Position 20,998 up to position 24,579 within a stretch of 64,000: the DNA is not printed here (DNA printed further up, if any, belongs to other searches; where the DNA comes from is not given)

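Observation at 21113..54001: Recurrent near-consensus sigma70 promoters 5-7 nt from start codons: widespread leaderless mRNAs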

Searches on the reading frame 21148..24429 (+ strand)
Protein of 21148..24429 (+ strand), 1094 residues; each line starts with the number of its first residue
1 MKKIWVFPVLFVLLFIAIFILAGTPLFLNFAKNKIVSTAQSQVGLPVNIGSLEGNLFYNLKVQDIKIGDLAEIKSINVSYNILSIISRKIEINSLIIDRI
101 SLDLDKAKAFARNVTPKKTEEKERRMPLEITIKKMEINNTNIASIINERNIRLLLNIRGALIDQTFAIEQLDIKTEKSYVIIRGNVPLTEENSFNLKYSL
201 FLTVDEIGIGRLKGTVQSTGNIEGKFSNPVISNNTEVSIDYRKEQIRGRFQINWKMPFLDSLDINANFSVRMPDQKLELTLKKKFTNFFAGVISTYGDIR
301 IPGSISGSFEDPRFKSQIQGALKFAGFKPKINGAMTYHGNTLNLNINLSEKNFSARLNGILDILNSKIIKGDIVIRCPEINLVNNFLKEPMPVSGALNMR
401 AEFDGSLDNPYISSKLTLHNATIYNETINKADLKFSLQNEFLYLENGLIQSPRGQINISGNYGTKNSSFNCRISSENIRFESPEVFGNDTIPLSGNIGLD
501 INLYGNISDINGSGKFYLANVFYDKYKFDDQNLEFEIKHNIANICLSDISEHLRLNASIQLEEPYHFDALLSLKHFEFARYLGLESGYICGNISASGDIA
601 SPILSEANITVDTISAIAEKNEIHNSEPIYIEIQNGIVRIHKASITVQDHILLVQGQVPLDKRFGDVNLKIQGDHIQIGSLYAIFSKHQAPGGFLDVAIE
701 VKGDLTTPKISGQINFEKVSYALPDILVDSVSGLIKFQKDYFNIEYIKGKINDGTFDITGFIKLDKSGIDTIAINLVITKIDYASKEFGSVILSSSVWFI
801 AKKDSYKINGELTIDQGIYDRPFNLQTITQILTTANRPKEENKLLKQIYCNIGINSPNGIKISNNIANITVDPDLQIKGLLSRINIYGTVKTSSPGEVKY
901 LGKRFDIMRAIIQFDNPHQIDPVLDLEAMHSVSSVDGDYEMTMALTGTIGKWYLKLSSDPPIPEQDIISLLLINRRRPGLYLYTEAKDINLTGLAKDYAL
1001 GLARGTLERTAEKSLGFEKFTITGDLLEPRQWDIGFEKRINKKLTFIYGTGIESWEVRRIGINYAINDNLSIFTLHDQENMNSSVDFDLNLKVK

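Call 33: search_protein_families(library=pfam, proteins=[window:21148-24429:+], max_evalue=0.001)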
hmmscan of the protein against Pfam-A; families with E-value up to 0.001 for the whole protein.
window:21148-24429:+ (1094 aa): 4 families
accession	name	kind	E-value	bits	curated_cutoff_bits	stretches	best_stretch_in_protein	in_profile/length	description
PF04357.19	TamB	-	1.4e-38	133.6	22.4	1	748-1092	4-378/381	TamB, inner membrane protein subunit of TAM complex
PF13116.12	YhdP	-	2.7e-13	49.2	46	1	9-203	17-201/1224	YhdP protein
PF05359.17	DUF748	-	5.2e-06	25.2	50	1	2-143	15-165/1037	Domain of Unknown Function (DUF748)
PF19264.4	DUF5907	-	0.00087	19.9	27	0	212-234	7-29/80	Repeat of unknown function (DUF5907)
